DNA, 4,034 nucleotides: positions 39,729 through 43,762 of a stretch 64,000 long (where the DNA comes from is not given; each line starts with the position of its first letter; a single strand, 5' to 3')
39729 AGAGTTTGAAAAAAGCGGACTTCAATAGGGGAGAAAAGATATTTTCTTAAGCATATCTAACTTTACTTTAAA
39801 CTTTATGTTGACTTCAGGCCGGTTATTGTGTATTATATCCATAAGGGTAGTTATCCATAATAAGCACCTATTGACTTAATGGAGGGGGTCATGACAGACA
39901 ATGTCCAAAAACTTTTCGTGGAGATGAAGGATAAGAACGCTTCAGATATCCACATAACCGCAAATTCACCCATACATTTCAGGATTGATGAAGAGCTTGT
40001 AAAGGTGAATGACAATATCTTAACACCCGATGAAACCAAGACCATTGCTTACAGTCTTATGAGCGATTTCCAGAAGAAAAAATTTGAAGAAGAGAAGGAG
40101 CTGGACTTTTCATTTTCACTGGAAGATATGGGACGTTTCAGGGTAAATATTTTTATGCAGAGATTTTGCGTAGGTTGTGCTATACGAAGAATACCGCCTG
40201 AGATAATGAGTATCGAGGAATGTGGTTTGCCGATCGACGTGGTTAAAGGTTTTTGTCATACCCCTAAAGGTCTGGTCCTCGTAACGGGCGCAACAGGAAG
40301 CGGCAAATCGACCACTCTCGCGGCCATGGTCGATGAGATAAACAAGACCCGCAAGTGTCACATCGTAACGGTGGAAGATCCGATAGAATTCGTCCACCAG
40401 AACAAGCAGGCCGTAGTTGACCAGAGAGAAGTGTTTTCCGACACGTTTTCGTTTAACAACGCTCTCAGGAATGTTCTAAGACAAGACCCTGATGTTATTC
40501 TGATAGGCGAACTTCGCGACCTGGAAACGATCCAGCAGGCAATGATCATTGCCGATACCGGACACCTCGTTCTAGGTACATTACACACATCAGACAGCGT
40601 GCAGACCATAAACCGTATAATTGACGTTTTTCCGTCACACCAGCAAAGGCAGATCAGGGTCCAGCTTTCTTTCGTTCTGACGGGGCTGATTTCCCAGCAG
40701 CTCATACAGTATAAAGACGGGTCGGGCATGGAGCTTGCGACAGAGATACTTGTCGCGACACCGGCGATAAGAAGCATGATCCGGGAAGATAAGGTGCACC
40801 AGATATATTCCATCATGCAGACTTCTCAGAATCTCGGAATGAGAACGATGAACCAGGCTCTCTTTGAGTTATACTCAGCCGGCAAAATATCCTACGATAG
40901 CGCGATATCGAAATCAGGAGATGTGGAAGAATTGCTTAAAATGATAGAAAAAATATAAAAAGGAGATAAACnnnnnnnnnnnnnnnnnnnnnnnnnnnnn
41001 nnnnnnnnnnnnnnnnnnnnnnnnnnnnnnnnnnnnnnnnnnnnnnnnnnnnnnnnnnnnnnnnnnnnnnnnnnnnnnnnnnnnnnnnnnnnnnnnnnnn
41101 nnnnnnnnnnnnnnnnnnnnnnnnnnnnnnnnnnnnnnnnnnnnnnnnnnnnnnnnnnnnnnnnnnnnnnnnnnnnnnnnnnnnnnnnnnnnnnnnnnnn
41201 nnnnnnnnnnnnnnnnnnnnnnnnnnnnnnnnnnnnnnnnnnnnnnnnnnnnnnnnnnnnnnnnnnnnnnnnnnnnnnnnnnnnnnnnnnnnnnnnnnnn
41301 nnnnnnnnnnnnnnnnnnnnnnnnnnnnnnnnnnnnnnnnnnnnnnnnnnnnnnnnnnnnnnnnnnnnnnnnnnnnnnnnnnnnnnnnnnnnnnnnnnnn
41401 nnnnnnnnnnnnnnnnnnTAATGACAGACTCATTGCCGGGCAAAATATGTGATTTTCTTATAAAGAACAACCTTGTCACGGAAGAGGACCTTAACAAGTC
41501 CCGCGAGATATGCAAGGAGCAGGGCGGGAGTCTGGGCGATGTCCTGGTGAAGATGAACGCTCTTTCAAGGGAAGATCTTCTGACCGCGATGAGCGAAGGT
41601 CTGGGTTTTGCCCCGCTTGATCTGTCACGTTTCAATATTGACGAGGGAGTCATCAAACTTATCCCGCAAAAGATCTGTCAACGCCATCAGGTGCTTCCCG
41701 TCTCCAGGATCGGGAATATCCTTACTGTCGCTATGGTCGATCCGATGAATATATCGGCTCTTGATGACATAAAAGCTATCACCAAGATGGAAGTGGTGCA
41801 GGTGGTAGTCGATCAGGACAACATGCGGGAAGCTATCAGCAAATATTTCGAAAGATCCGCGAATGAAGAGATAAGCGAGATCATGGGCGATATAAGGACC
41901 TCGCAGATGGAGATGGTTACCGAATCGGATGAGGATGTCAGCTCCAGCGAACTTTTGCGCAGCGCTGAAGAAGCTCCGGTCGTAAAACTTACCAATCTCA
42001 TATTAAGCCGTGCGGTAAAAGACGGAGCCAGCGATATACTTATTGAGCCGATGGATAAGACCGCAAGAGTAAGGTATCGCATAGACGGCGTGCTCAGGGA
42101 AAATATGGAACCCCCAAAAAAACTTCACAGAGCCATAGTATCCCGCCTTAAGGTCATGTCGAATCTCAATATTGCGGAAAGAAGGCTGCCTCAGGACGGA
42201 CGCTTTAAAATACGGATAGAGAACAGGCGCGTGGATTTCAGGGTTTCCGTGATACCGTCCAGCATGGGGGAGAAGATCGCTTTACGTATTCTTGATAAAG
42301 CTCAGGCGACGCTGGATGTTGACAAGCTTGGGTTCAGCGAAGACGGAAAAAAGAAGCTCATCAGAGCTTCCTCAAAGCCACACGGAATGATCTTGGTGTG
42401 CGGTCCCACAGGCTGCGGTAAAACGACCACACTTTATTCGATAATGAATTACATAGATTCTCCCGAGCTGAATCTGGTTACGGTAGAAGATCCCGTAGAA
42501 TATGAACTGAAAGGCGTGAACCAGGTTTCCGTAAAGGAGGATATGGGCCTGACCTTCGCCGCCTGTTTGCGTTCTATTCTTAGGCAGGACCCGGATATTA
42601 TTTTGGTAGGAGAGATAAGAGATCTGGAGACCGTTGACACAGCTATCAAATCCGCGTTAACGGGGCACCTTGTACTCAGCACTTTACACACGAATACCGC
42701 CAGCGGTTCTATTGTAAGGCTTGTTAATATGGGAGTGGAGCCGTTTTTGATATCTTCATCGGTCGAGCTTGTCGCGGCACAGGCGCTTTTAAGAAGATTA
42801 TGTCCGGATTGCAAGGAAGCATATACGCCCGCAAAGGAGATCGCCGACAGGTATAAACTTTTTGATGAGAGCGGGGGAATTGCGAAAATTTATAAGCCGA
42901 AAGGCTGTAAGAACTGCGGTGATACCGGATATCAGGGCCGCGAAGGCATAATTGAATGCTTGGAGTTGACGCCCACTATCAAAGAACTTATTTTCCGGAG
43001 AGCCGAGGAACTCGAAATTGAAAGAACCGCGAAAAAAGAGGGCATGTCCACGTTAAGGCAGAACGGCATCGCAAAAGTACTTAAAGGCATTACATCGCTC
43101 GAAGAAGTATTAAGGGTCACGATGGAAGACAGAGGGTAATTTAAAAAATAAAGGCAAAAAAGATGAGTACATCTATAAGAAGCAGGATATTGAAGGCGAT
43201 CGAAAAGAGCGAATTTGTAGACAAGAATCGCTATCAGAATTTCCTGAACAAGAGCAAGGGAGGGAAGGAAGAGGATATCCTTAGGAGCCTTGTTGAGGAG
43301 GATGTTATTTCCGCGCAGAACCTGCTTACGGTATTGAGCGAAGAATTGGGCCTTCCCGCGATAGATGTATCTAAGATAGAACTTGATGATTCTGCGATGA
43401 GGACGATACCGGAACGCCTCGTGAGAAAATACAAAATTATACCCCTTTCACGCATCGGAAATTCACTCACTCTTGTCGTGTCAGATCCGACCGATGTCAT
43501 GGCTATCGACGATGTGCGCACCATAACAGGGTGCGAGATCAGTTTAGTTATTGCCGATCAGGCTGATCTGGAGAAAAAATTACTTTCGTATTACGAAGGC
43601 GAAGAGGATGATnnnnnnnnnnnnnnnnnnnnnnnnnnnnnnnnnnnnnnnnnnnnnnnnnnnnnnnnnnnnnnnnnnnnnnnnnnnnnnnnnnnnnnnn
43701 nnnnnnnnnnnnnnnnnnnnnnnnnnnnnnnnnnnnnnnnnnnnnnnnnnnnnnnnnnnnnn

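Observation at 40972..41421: Standalone MshEN c-di-GMP receptor domain encoded immediately upstream of tandem pilB ATPases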

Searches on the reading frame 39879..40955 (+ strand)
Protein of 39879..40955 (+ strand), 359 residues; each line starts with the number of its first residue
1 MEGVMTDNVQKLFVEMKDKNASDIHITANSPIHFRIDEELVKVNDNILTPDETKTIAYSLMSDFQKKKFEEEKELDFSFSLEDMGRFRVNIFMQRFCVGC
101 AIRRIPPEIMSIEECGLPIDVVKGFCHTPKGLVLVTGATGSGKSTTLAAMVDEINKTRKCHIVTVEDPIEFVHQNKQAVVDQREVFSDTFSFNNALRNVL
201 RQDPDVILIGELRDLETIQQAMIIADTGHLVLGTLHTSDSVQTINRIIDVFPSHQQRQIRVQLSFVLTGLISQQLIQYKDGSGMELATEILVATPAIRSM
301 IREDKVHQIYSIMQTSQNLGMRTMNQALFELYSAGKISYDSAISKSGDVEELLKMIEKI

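Call 3: search_protein_families(library=pfam, proteins=[window:39879-40955:+], max_evalue=0.01)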
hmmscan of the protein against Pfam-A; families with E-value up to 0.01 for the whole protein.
window:39879-40955:+ (359 aa): 17 families
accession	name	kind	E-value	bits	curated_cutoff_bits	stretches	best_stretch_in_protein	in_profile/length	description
PF00437.27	T2SSE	-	2.2e-49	168.5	24.9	1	7-279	10-281/370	Type II/IV secretion system protein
PF13401.12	AAA_22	-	6.3e-05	23.7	27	1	129-256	4-111/130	AAA domain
PF00265.24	TK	-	0.00017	21.9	20.6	0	132-232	3-107/176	Thymidine kinase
PF13191.12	AAA_16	-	0.0003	21.8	32.6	1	128-204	23-87/167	AAA ATPase domain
PF01935.23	DUF87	-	0.00034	21.2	23.2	1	134-164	27-57/220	Helicase HerA, central domain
PF25199.1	nSTAND_NTPase5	-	0.00034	20.9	34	1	131-175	42-86/145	Novel STAND NTPase 5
PF04851.21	ResIII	-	0.00035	20.9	22.5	1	133-204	26-95/164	Type III restriction enzyme, res subunit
PF13555.12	AAA_29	-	0.0004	20.5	27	1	129-150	21-42/61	P-loop containing region of AAA domain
PF10236.15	DAP3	-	0.00082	19.1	23.1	1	133-202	26-96/311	Mitochondrial ribosomal death-associated protein 3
PF01580.24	FtsK_SpoIIIE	-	0.0017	18.3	24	1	133-151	42-60/221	FtsK/SpoIIIE family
PF13604.12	AAA_30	-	0.0025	18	27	0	121-156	9-44/191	AAA domain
PF13173.12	AAA_14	-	0.0027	18.1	27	1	132-180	4-50/129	AAA domain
PF09848.15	SLFN-g3_helicase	-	0.0045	16.8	24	1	132-198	3-45/354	Schlafen group 3, DNA/RNA helicase domain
PF20720.3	nSTAND3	-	0.0053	16.9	27.2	0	130-191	17-76/155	Novel STAND NTPase 3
PF13476.12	AAA_23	-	0.0065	17.6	27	1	129-150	18-39/201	AAA domain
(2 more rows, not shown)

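Call 4: search_protein_families(library=ncbifam, proteins=[window:39879-40955:+], max_evalue=0.01)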
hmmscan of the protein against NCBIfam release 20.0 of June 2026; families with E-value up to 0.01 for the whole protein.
window:39879-40955:+ (359 aa): 21 families
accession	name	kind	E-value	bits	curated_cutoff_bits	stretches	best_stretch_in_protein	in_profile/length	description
TIGR01420.1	pilT_fam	subfamily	7.5e-139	462.7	319.1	1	9-350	2-342/343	PilT/PilU family type 4a pilus ATPase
TIGR02525.1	plasmid_TraJ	equivalog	1.6e-43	149.1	368.3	1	3-342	6-363/372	plasmid transfer ATPase TraJ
TIGR02533.1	type_II_gspE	equivalog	3.8e-40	138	630.25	1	125-250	238-359/486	type II secretion system ATPase GspE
TIGR02538.1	type_IV_pilB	equivalog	7.5e-40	137.1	675.65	1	9-250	185-432/564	type IV-A pilus assembly ATPase PilB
TIGR02524.1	dot_icm_DotB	equivalog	3.2e-37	128.6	463.3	1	9-313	6-321/358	Dot/Icm type IV secretion system ATPase DotB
NF041000.1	ATPase_ComGA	equivalog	8e-37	126.7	300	1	11-277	2-266/267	competence type IV pilus ATPase ComGA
NF007755.0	PRK10436.1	equivalog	1.7e-36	125.9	617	1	8-249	88-334/465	type II secretion system protein GspE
NF053534.1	T4PilAsmATPsTfpB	equivalog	1.3e-33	116.3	850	1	18-250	214-452/584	type IV pilus assembly ATPase TfpB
NF058587.1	archaellum_moto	equivalog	1.1e-16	60.7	550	1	133-247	278-393/527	archaellum flagellar ATPase motor FlaI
TIGR02788.1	VirB11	equivalog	7.3e-15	54.8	249.95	1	132-253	146-268/308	P-type DNA transfer ATPase VirB11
TIGR02782.1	TrbB_P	equivalog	2.8e-14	53.1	304.55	1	133-255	139-260/303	P-type conjugative transfer ATPase TrbB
TIGR03819.1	heli_sec_ATPase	hypoth_equivalog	9.6e-12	44.7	373.15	1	133-242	181-292/340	TadA family conjugal transfer-associated ATPase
NF010469.0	PRK13894.1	subfamily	6.1e-10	38.9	508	1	133-255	152-272/320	conjugal transfer ATPase TrbB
NF010425.0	PRK13851.1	equivalog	1.6e-09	37.1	461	1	126-254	158-287/344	type IV secretion system protein VirB11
NF053672.1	bindosome_BasE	exception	1.9e-09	36.8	1000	1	132-265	272-406/512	bindosome assembly system ATPase subunit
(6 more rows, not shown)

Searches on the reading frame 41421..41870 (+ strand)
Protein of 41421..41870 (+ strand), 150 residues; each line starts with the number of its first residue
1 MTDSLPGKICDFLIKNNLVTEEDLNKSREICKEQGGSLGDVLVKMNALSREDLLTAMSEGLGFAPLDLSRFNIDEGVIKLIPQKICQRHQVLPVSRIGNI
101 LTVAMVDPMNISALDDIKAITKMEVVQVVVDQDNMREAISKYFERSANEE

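Call 55: search_protein_families(library=ncbifam, alignment_id=A4, max_evalue=1e-9)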
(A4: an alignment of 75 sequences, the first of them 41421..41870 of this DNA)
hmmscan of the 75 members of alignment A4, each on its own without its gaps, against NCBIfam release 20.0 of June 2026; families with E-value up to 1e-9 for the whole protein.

A. member 1, window:41421-41870:+ (150 aa): 3 families
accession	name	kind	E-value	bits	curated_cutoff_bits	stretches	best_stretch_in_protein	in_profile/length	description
TIGR02538.1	type_IV_pilB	equivalog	1.5e-25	89.8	675.65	1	9-148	2-141/564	type IV-A pilus assembly ATPase PilB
NF008411.1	PRK11234.1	equivalog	1.2e-12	47.1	1170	1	9-148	484-622/723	cyclic di-3',5'-guanylate-activated glycosyltransferase NfrB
NF053729.1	c-di-GMP_motif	domain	2.6e-10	39.9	38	1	11-59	4-52/53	cyclic di-GMP-binding domain-containing protein, MshE-related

B. families by the number of members that match (of 75 scanned): 4 families
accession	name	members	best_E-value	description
TIGR02538.1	type_IV_pilB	75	1.7e-27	type IV-A pilus assembly ATPase PilB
NF008411.1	PRK11234.1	72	3.1e-20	cyclic di-3',5'-guanylate-activated glycosyltransferase NfrB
NF053729.1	c-di-GMP_motif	57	1.6e-16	cyclic di-GMP-binding domain-containing protein, MshE-related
NF012033.0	PRK15489.1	50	2.7e-18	glycosyl transferase family protein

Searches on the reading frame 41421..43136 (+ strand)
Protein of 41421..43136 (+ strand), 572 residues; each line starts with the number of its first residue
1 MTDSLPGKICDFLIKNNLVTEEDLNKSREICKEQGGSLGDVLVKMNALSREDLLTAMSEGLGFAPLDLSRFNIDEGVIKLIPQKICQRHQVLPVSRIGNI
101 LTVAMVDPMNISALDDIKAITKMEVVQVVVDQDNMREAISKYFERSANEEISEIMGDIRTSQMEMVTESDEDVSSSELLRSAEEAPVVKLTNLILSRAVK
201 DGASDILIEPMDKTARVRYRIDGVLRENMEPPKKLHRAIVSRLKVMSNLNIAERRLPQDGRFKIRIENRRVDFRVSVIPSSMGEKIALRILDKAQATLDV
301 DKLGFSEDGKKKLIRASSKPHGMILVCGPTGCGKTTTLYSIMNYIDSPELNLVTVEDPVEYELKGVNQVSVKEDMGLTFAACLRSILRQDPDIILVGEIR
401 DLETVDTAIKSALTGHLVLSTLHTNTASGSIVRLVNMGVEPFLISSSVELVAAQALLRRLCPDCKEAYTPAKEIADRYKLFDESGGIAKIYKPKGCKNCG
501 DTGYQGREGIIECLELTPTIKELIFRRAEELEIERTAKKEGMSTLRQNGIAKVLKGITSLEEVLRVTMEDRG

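Call 3: search_protein_families(library=pfam, proteins=[window:41421-43136:+], max_evalue=0.01)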
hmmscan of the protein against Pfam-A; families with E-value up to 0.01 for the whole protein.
window:41421-43136:+ (572 aa): 9 families
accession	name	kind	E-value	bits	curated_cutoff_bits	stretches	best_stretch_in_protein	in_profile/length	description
PF00437.27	T2SSE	-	1.2e-141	472.2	24.9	1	182-565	3-370/370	Type II/IV secretion system protein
PF05157.20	MshEN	-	3.9e-20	72.1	23.1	1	65-146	5-87/90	MshEN domain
PF20720.3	nSTAND3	-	0.00068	19.8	27.2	1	319-362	15-58/155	Novel STAND NTPase 3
PF13401.12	AAA_22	-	0.00092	20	27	1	321-355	5-41/130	AAA domain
PF13173.12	AAA_14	-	0.00096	19.6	27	1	323-414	4-86/129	AAA domain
PF03215.21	Rad17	-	0.00099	19.5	23.8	1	318-339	42-63/186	Rad17 P-loop domain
PF12775.13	AAA_7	-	0.0012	18.9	25.8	0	315-352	27-64/181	P-loop containing dynein motor region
PF00004.35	AAA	-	0.0015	19.4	21.2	1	324-402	1-69/131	ATPase family associated with various cellular activities (AAA)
PF13086.12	AAA_11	-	0.0036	17.5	27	0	312-345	8-41/257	AAA domain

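Call 4: search_protein_families(library=ncbifam, proteins=[window:41421-43136:+], max_evalue=0.01)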
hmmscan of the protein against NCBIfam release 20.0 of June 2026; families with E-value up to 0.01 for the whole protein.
window:41421-43136:+ (572 aa): 26 families (the best 25 are shown)
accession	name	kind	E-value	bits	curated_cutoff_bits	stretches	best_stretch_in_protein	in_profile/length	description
TIGR02538.1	type_IV_pilB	equivalog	1.4e-199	664.4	675.65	1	9-568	2-563/564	type IV-A pilus assembly ATPase PilB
TIGR02533.1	type_II_gspE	equivalog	1.1e-181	604.8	630.25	1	79-567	2-486/486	type II secretion system ATPase GspE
NF007755.0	PRK10436.1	equivalog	3.3e-139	464.5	617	1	83-567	11-459/465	type II secretion system protein GspE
NF053534.1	T4PilAsmATPsTfpB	equivalog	6.1e-133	444.2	850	1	53-567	68-582/584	type IV pilus assembly ATPase TfpB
NF041000.1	ATPase_ComGA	equivalog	8e-71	238.2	300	1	194-458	3-266/267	competence type IV pilus ATPase ComGA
TIGR01420.1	pilT_fam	subfamily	1.9e-51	175.3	319.1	1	194-437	5-242/343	PilT/PilU family type 4a pilus ATPase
TIGR02525.1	plasmid_TraJ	equivalog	3.4e-29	102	368.3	1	286-437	120-272/372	plasmid transfer ATPase TraJ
TIGR02524.1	dot_icm_DotB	equivalog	6.6e-19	68.3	463.3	1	310-437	123-259/358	Dot/Icm type IV secretion system ATPase DotB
TIGR02788.1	VirB11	equivalog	8.2e-17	61.2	249.95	1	311-438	134-266/308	P-type DNA transfer ATPase VirB11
NF058587.1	archaellum_moto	equivalog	1.2e-16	60.6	550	1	324-436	278-395/527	archaellum flagellar ATPase motor FlaI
TIGR02782.1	TrbB_P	equivalog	2.2e-16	60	304.55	1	308-437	123-255/303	P-type conjugative transfer ATPase TrbB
TIGR03819.1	heli_sec_ATPase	hypoth_equivalog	4.2e-15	55.8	373.15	1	236-449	96-312/340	TadA family conjugal transfer-associated ATPase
NF010469.0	PRK13894.1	subfamily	1.1e-14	54.5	508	1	309-435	137-265/320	conjugal transfer ATPase TrbB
NF010407.0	PRK13833.1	subfamily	1.4e-14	54.2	499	1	312-439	135-264/323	conjugal transfer protein TrbB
NF008411.1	PRK11234.1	equivalog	1.3e-12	47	1170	1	9-171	484-644/723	cyclic di-3',5'-guanylate-activated glycosyltransferase NfrB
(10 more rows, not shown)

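Call 71: find_related_loci(query=window:41421-43136:+, collection=metagenome_contigs, flank=4000)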
Query window:41421-43136:+ (572 aa) in metagenome_contigs; peptide patterns used: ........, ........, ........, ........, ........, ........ (x = any residue, [..] = any of these).
424 stretches matched a pattern; 314 encode a relative of the query (tblastn E <= 1e-3); the best 80 are kept; 80 distinct loci.
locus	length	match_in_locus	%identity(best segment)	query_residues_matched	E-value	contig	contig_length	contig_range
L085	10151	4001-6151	63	1-571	0e+0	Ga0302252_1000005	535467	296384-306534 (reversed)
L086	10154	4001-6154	55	1-571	0e+0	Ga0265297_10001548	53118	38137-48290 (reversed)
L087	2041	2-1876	56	8-571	0e+0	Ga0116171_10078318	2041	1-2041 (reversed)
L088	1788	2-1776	61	1-489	0e+0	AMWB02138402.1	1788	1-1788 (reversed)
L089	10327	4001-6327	52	1-570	0e+0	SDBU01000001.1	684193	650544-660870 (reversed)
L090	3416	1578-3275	49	7-568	0e+0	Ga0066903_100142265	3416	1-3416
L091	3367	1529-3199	46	8-570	5e-174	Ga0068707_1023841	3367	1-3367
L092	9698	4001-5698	46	7-570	4e-162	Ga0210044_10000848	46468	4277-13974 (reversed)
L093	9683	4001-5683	47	8-568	2e-161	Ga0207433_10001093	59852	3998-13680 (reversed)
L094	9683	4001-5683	47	8-568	2e-161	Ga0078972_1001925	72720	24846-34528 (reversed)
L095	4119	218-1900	47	8-568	2e-166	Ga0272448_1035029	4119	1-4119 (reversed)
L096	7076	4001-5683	46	8-568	1e-160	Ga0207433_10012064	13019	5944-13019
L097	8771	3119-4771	45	13-569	1e-158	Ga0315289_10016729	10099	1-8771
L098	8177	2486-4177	46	8-568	1e-158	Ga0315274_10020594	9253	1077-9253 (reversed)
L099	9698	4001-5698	45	7-570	3e-158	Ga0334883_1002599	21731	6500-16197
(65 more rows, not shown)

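Call 76: search_protein_families(library=pfam, proteins=[L099:2582-3829:+, L090:1266-3278:+, L089:3974-4585:+, L092:2523-3713:+], max_evalue=0.001)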
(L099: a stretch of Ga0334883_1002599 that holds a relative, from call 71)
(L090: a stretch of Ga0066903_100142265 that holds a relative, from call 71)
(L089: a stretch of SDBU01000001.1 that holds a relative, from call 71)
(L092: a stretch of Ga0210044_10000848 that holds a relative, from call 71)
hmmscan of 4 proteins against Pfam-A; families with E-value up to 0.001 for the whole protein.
L099:2582-3829:+ (416 aa): 1 family
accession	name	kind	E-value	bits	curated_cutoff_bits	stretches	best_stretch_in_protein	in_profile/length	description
PF05157.20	MshEN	-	1.9e-15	57.1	23.1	1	59-148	1-87/90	MshEN domain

L090:1266-3278:+ (671 aa): 3 families
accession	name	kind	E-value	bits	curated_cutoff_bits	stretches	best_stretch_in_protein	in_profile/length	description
PF00437.27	T2SSE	-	1.2e-145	485.3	24.9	1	283-667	2-370/370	Type II/IV secretion system protein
PF05157.20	MshEN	-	4.7e-25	87.8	23.1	1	159-246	1-89/90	MshEN domain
PF13401.12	AAA_22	-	0.00032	21.4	27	0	421-460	3-42/130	AAA domain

L089:3974-4585:+ (204 aa): 1 family
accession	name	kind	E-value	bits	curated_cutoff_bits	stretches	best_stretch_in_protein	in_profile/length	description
PF05157.20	MshEN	-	2.4e-16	59.9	23.1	1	122-203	2-84/90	MshEN domain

L092:2523-3713:+ (397 aa): 2 families
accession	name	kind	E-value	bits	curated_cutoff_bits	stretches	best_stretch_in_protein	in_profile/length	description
PF05157.20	MshEN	-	3.8e-13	49.7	23.1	1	77-167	1-88/90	MshEN domain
PF10415.14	FumaraseC_C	-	9.8e-05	23.1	32.5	0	42-68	13-42/54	Fumarase C C-terminus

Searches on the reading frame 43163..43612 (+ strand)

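Call 56: search_protein_families(library=ncbifam, alignment_id=A5, max_evalue=1e-9)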
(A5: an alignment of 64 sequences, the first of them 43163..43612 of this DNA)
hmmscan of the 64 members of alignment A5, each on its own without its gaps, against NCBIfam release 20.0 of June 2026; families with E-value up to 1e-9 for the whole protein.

A. member 1, window:43163-43612:+ (150 aa): 2 families
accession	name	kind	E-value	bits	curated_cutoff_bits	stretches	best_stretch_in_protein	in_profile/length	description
TIGR02538.1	type_IV_pilB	equivalog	1.7e-22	79.8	675.65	1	9-148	2-140/564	type IV-A pilus assembly ATPase PilB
NF008411.1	PRK11234.1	equivalog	1.1e-10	40.6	1170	1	19-148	494-621/723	cyclic di-3',5'-guanylate-activated glycosyltransferase NfrB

B. families by the number of members that match (of 64 scanned): 4 families
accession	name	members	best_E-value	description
TIGR02538.1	type_IV_pilB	64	1.2e-26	type IV-A pilus assembly ATPase PilB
NF008411.1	PRK11234.1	39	2.8e-17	cyclic di-3',5'-guanylate-activated glycosyltransferase NfrB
NF012033.0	PRK15489.1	27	5.4e-15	glycosyl transferase family protein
NF053729.1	c-di-GMP_motif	23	1.2e-14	cyclic di-GMP-binding domain-containing protein, MshE-related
